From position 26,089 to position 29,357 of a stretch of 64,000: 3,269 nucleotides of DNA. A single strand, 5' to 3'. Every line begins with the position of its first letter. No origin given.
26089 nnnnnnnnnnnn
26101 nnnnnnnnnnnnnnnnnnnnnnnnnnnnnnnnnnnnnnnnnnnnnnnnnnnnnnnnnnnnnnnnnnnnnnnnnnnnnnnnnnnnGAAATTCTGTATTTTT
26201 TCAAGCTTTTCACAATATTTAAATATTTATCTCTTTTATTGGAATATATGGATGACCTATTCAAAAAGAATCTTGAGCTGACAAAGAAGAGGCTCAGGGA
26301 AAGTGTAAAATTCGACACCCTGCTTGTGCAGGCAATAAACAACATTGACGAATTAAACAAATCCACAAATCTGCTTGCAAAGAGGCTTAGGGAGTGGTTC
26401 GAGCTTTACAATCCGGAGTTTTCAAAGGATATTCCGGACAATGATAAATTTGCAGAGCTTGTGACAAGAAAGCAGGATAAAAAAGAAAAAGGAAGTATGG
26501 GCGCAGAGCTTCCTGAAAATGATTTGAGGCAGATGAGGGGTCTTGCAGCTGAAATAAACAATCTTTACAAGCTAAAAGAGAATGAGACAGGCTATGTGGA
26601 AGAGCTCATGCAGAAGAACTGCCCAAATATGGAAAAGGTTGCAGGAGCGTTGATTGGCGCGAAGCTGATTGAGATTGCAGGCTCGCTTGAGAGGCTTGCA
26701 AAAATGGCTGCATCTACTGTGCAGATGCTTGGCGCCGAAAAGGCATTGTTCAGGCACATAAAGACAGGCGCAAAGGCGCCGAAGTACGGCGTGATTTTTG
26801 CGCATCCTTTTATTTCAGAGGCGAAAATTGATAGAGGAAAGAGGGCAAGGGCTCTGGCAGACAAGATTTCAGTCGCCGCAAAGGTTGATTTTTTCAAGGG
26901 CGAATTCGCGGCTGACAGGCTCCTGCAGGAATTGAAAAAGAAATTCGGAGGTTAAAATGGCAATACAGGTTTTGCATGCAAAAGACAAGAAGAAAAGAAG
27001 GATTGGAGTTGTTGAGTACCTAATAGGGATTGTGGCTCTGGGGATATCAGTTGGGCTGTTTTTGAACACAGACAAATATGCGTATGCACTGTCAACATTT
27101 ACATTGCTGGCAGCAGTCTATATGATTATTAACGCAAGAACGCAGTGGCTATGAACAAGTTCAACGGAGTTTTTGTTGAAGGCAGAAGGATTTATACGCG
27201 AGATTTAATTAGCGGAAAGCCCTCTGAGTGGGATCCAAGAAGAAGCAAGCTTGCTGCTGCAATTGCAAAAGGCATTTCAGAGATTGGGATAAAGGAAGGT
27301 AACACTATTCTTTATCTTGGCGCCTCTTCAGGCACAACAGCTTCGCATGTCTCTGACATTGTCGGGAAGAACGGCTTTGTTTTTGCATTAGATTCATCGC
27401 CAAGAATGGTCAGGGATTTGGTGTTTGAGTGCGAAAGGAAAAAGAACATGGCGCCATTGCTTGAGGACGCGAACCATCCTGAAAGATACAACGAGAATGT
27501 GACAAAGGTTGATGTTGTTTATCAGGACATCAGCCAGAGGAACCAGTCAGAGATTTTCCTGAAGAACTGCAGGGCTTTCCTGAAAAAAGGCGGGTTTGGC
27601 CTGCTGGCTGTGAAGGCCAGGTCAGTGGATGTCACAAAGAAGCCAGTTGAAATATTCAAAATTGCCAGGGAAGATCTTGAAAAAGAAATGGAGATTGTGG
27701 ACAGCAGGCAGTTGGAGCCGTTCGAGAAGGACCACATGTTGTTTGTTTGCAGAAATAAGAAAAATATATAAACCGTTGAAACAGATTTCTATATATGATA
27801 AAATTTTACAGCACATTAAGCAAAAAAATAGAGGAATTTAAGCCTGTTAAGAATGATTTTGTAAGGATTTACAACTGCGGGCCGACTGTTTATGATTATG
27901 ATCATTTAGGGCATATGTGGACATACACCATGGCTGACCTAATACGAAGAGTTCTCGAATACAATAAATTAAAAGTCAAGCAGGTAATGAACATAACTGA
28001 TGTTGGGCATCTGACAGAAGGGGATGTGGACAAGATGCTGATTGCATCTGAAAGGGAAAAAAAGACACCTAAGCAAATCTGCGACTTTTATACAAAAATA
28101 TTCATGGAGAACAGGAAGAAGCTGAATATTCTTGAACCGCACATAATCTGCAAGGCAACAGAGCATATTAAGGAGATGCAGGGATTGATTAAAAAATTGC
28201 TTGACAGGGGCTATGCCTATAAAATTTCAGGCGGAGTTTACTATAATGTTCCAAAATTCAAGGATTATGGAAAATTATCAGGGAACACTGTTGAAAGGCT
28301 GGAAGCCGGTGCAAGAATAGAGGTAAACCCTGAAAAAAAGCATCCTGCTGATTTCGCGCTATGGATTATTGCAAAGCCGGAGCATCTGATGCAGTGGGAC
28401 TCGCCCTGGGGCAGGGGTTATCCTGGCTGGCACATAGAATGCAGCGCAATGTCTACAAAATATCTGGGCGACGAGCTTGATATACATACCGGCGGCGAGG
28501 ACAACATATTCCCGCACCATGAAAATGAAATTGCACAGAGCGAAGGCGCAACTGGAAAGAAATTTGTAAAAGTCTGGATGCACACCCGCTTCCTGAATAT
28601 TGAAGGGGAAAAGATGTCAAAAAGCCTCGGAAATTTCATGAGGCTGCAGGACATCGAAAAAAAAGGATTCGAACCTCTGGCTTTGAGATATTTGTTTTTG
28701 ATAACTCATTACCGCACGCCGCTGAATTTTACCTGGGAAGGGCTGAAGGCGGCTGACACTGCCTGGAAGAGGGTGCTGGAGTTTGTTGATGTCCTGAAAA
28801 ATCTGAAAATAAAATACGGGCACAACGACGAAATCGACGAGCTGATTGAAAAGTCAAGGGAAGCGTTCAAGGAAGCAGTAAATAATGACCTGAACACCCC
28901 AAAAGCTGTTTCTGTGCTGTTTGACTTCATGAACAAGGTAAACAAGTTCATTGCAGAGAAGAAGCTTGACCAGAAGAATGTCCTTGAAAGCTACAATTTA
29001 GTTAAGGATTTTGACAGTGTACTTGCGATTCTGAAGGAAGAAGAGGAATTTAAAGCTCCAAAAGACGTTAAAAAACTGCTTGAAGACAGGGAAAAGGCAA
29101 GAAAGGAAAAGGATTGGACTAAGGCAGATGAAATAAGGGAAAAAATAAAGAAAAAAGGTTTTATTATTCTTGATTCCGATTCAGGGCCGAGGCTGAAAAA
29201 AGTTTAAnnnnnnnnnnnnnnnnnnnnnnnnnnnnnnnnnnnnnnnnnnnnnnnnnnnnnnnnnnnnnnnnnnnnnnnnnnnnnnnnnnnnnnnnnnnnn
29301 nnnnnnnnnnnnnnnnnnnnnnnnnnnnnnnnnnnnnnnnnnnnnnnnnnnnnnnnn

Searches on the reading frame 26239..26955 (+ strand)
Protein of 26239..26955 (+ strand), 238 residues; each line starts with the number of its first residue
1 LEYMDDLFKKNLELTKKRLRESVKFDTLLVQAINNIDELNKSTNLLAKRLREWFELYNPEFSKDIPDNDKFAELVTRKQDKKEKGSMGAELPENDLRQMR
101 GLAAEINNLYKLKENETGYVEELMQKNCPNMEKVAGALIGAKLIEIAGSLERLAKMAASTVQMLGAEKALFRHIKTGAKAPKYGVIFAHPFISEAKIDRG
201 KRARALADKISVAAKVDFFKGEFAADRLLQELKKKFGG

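Call 22: search_protein_families(library=pfam, proteins=[window:26239-26955:+], max_evalue=0.001)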
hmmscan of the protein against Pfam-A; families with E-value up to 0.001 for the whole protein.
window:26239-26955:+ (238 aa): 1 family
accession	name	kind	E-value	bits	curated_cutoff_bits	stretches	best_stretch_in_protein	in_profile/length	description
PF01798.23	Nop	-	6.7e-50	170.1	25.4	1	36-235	2-225/228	snoRNA binding domain, fibrillarin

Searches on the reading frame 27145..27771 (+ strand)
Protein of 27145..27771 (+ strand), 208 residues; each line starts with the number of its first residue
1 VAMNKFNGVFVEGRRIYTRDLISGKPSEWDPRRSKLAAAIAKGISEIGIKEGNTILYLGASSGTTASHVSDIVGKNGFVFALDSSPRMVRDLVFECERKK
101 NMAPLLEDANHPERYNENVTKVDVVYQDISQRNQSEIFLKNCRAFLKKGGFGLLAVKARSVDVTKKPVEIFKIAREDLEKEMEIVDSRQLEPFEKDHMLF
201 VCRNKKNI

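Call 22: search_protein_families(library=pfam, proteins=[window:27145-27771:+], max_evalue=0.001)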
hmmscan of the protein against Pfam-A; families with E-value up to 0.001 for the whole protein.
window:27145-27771:+ (208 aa): 2 families
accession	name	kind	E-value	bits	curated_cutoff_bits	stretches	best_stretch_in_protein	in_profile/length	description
PF01269.23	Fibrillarin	-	1.5e-71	240.6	27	1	11-205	28-226/227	Fibrillarin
PF13649.12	Methyltransf_25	-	3.6e-05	24.8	27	1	55-150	1-97/97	Methyltransferase domain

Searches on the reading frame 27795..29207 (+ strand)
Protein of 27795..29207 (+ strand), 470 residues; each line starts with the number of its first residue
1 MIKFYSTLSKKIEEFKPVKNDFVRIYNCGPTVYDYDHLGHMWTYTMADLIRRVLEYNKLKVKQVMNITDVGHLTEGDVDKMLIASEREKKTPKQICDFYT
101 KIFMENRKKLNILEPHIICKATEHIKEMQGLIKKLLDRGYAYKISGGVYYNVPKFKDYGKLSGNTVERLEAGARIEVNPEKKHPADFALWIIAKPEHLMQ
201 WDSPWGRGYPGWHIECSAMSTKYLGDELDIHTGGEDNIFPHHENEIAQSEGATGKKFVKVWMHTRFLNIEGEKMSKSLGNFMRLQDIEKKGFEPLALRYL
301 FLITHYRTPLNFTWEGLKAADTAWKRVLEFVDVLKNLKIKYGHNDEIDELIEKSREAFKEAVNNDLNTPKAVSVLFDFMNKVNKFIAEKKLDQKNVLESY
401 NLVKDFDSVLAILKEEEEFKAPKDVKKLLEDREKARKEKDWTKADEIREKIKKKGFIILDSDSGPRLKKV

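Call 22: search_protein_families(library=pfam, proteins=[window:27795-29207:+], max_evalue=0.001)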
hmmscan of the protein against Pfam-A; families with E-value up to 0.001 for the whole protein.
window:27795-29207:+ (470 aa): 5 families
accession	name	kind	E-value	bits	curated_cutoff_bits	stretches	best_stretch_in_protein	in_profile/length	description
PF01406.26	tRNA-synt_1e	-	2.8e-105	352.4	27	1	15-320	2-299/301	tRNA synthetases class I (C) catalytic domain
PF09334.17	tRNA-synt_1g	-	2.8e-14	53.1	20.1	2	35-152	13-124/391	tRNA synthetases class I (M)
PF09190.17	DALR_2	-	1.3e-10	42.1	22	1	357-413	1-56/57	DALR domain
PF00133.28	tRNA-synt_1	-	2.7e-08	33.4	22.7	0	233-309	334-410/414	tRNA synthetases class I (I, L, M and V)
PF23493.1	CysS_C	-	8.4e-08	32.6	23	1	422-462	5-45/51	Cysteinyl-tRNA ligase anticodon binding domain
